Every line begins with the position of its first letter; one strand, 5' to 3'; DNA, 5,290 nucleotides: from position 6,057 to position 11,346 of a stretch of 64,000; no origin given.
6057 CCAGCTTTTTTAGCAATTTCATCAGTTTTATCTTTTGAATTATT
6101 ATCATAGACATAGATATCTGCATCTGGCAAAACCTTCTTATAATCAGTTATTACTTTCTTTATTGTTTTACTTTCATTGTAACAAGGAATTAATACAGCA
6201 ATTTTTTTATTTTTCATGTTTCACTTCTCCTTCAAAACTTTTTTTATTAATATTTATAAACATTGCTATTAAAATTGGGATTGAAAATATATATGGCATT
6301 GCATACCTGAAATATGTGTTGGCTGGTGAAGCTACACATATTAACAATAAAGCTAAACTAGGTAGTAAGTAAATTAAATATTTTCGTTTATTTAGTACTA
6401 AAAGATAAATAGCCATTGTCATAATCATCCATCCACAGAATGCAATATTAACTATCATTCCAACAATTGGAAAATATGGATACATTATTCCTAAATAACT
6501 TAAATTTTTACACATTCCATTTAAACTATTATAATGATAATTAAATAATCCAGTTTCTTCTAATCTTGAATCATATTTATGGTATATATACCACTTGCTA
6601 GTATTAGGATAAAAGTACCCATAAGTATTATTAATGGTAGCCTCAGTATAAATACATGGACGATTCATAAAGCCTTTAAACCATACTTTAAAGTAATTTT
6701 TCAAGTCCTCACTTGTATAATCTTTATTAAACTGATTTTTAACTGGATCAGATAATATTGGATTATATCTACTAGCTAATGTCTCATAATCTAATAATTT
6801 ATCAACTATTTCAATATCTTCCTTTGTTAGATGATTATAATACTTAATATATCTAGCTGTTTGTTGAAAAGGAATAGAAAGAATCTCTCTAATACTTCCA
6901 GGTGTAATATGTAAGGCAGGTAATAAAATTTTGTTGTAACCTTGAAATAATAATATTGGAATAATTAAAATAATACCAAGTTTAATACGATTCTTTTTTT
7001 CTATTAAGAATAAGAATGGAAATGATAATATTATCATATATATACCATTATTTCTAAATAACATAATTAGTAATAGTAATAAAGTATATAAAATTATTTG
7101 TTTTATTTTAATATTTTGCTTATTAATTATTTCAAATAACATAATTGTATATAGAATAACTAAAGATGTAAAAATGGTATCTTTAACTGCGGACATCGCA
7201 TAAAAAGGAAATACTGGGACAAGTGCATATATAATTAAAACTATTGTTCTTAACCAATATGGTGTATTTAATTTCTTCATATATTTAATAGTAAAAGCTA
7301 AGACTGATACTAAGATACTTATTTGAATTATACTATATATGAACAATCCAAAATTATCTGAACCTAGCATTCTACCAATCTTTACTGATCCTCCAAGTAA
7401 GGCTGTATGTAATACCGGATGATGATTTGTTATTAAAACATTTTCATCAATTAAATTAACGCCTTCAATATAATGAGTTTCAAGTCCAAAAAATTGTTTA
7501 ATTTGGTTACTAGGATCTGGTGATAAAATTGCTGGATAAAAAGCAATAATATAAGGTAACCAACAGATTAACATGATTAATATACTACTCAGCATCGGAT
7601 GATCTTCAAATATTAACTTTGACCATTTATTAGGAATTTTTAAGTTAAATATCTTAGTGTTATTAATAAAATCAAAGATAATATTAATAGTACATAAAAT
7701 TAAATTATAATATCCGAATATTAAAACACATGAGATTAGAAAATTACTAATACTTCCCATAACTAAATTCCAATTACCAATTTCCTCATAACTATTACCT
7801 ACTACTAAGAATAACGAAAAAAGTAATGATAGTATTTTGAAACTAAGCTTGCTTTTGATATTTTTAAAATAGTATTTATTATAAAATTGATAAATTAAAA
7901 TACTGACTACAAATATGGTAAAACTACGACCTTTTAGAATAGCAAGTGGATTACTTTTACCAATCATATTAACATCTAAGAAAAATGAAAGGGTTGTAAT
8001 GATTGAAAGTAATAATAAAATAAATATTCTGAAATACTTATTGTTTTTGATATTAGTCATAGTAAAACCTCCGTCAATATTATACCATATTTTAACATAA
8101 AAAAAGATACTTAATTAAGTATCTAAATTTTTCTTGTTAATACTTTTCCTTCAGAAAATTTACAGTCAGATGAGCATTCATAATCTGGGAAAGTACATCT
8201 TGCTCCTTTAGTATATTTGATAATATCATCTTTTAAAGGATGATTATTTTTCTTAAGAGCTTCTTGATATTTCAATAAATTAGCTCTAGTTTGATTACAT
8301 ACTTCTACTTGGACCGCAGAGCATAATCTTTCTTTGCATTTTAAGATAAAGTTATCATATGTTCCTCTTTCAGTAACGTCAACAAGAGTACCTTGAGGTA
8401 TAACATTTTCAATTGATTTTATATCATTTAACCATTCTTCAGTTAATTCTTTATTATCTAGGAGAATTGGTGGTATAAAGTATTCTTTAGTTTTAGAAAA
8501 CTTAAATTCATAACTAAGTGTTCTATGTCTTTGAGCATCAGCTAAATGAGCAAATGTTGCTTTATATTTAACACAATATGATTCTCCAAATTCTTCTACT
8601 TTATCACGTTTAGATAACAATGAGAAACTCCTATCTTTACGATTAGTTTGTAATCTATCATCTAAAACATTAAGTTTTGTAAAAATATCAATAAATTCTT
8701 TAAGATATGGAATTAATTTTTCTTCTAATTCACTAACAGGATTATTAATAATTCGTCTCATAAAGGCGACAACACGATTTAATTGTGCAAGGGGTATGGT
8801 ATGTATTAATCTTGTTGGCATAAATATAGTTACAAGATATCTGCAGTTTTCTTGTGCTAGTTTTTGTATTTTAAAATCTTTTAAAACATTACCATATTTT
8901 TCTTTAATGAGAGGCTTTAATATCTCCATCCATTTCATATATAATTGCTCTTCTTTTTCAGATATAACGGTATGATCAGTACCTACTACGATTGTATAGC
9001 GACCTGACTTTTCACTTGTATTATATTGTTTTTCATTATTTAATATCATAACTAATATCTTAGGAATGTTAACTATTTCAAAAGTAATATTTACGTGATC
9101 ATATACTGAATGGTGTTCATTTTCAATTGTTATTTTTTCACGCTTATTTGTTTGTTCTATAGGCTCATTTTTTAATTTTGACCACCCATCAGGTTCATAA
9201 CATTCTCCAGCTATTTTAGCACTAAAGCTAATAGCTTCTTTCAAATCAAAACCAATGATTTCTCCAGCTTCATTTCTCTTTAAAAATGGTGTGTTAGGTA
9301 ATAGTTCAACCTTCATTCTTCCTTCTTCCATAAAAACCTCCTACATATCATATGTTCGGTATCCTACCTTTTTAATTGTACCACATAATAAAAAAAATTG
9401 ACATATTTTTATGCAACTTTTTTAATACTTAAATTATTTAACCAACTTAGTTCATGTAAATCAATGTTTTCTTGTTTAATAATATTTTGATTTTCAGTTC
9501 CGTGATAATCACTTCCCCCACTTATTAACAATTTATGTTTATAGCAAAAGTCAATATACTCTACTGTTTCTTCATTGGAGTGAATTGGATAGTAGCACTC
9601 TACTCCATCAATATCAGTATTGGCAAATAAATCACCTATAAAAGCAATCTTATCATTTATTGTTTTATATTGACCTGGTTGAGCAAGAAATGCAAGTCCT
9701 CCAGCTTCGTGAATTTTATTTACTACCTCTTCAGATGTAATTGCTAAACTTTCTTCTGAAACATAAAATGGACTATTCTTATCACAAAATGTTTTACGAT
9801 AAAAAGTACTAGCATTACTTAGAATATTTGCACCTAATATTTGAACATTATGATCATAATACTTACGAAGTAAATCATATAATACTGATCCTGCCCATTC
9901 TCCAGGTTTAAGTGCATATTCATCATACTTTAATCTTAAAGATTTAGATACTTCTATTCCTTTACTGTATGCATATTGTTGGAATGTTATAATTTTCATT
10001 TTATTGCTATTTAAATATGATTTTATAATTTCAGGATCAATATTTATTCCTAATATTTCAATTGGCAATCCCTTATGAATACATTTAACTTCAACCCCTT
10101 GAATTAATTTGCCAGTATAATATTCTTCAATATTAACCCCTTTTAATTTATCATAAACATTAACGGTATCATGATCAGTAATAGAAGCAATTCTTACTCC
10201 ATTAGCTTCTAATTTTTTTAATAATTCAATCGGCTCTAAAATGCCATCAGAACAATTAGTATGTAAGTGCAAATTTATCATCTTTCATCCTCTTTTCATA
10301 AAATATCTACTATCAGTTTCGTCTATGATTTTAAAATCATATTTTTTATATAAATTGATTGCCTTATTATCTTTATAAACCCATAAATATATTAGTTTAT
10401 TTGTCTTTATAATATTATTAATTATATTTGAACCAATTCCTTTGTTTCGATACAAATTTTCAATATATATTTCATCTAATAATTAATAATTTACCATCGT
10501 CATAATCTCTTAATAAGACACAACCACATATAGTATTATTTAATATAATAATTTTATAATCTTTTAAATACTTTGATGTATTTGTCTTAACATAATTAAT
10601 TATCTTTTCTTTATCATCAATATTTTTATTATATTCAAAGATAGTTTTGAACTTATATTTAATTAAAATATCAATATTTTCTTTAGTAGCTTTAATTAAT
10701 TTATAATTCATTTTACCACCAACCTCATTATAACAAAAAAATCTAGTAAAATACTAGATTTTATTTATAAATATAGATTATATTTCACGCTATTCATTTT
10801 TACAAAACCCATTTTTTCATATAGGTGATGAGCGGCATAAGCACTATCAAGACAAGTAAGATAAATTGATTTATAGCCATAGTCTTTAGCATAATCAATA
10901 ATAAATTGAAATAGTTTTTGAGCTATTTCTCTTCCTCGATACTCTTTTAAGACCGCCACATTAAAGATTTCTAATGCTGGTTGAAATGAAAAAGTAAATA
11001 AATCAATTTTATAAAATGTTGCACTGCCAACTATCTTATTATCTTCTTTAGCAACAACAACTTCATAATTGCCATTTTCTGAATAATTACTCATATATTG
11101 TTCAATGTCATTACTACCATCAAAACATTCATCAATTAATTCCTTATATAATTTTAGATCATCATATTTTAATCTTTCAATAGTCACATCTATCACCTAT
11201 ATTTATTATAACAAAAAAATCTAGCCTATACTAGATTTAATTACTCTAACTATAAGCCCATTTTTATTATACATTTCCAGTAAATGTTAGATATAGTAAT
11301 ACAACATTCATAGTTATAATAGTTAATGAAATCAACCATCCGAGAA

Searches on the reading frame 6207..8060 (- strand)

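Call 17: search_protein_families(library=pfam, proteins=[window:6207-8060:-], max_evalue=0.0001)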
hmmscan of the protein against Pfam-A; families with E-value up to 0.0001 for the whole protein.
window:6207-8060:- (617 aa): 2 families
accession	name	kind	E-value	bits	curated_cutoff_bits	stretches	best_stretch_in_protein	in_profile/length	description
PF19484.4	DUF6020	-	8.8e-63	213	28.3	1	77-608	18-597/604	Family of unknown function (DUF6020)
PF09913.15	DUF2142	-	6.6e-05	22.3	30.1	1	226-367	110-248/395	Predicted membrane protein (DUF2142)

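Call 33: search_protein_families(library=ncbifam, proteins=[window:6207-8060:-], max_evalue=0.001)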
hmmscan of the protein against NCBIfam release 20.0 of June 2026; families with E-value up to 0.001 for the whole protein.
window:6207-8060:- (617 aa): 0 families

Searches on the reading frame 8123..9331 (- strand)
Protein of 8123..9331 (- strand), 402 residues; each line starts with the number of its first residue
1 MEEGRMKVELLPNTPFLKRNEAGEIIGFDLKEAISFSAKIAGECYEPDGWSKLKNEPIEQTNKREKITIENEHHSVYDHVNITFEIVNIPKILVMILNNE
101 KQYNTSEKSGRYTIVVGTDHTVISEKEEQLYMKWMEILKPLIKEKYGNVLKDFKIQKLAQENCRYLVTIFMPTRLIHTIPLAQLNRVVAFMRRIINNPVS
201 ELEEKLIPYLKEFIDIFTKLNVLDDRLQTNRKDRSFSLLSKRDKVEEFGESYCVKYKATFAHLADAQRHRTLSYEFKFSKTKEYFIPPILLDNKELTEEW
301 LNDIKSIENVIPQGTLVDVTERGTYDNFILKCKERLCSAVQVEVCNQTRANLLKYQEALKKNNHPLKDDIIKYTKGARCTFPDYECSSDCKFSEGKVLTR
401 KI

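Call 17: search_protein_families(library=pfam, proteins=[window:8123-9331:-], max_evalue=0.0001)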
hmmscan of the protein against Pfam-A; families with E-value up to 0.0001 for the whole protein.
window:8123-9331:- (402 aa): 1 family
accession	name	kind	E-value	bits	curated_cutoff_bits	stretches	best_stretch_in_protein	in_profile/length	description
PF02511.20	Thy1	-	1.8e-13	51.1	24.8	1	38-186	14-160/191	Thymidylate synthase complementing protein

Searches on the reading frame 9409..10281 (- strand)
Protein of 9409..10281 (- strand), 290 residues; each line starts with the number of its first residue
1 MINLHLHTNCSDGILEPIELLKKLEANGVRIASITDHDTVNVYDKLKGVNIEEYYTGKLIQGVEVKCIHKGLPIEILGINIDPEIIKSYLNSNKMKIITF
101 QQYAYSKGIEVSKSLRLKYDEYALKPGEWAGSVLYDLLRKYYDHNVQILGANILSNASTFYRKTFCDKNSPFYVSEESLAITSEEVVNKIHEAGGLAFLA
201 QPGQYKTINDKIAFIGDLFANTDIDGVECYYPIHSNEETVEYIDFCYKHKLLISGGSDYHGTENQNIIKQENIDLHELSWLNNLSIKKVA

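Call 17: search_protein_families(library=pfam, proteins=[window:9409-10281:-], max_evalue=0.0001)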
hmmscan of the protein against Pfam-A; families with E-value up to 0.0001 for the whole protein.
window:9409-10281:- (290 aa): 1 family
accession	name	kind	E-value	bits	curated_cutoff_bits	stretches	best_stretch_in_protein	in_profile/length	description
PF02811.25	PHP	-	3.6e-07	31.1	26.4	1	4-147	2-120/164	PHP domain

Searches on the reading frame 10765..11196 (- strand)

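Call 17: search_protein_families(library=pfam, proteins=[window:10765-11196:-], max_evalue=0.0001)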
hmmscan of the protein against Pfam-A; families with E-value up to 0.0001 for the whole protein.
window:10765-11196:- (143 aa): 6 families
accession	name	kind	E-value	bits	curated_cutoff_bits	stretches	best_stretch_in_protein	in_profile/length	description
PF00583.31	Acetyltransf_1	-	2.8e-21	76.4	20.7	1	22-131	9-116/116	Acetyltransferase (GNAT) family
PF13508.13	Acetyltransf_7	-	2.9e-16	60.1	27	1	43-132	2-83/84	Acetyltransferase (GNAT) domain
PF13673.13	Acetyltransf_10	-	1.8e-14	54.2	23.6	1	33-137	20-113/128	Acetyltransferase (GNAT) domain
PF13527.13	Acetyltransf_9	-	7.8e-11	42.5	25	1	6-131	2-124/127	Acetyltransferase (GNAT) domain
PF17013.11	Acetyltransf_15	-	5.9e-06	26.3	35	1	11-139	6-144/210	Putative acetyl-transferase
PF13302.13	Acetyltransf_3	-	9.9e-05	23.5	25.4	0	32-132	38-138/138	Acetyltransferase (GNAT) domain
